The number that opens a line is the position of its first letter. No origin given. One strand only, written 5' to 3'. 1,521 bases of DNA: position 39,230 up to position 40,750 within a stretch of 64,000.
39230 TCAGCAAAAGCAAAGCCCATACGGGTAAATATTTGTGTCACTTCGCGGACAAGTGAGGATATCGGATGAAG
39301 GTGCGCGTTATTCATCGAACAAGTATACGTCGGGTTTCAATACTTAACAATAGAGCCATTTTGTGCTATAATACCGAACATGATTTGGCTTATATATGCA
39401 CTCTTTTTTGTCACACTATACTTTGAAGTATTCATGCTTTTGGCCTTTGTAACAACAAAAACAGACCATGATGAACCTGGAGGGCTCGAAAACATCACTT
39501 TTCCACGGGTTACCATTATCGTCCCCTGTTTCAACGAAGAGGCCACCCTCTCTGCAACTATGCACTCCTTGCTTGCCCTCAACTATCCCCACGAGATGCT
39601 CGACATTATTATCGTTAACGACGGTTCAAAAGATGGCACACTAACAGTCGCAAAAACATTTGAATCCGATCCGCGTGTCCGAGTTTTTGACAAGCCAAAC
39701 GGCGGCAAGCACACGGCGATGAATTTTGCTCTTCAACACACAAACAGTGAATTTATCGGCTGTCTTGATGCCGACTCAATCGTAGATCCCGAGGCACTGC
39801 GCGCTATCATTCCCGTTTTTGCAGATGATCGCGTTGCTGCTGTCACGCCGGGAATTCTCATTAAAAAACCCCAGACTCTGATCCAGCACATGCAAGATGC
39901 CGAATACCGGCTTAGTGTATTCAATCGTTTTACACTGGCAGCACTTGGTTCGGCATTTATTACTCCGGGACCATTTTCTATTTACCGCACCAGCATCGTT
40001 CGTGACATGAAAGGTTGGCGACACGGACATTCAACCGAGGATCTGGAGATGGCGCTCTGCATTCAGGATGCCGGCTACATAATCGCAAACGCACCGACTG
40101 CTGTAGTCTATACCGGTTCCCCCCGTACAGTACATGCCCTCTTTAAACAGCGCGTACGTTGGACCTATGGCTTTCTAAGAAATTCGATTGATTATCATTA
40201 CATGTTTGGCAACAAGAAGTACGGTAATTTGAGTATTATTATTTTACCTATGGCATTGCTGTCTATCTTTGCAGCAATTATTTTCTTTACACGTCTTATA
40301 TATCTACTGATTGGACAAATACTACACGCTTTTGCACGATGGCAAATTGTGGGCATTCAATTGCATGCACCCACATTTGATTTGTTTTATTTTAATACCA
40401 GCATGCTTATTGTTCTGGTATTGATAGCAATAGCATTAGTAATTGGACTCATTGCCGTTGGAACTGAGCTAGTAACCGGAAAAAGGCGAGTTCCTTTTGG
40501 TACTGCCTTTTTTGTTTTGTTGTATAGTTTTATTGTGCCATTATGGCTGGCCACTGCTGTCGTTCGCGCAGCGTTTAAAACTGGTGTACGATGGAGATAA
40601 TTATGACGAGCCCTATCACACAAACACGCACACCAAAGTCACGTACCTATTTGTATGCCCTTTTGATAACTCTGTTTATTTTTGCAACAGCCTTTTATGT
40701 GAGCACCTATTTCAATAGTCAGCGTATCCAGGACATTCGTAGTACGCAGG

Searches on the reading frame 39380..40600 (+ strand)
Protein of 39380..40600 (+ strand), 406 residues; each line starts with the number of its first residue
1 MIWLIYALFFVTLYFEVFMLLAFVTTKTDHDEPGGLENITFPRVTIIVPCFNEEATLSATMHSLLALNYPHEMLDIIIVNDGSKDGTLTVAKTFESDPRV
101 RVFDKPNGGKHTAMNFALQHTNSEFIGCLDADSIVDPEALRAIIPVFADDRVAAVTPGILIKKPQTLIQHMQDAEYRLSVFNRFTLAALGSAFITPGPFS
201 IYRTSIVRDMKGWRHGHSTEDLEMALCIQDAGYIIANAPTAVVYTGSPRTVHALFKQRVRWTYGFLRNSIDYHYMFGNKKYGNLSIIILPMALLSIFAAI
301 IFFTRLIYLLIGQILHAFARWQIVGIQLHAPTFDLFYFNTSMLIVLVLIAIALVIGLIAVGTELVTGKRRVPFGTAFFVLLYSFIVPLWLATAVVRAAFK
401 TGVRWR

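Call 34: search_protein_families(library=pfam, proteins=[window:39380-40600:+], max_evalue=0.001)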
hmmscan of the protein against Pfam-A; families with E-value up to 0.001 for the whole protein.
window:39380-40600:+ (406 aa): 6 families
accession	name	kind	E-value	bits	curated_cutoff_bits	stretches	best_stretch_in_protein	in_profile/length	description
PF13641.12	Glyco_tranf_2_3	-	1.1e-33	117.7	27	1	42-264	1-230/230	Glycosyltransferase like family 2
PF00535.33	Glycos_transf_2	-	9.6e-33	113.9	23.3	1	45-209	1-166/168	Glycosyl transferase family 2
PF13632.12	Glyco_trans_2_3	-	1.8e-27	96.9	27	1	126-353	2-192/198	Glycosyl transferase family group 2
PF13506.12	Glyco_transf_21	-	1.2e-08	35.1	21.7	1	110-262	18-173/174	Glycosyl transferase family 21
PF03142.21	Chitin_synth_2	-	4.3e-05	22.8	27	0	120-209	199-291/527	Chitin synthase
PF10111.15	Glyco_tranf_2_2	-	4.7e-05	23.5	27.3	1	45-147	1-106/276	Glycosyltransferase like family 2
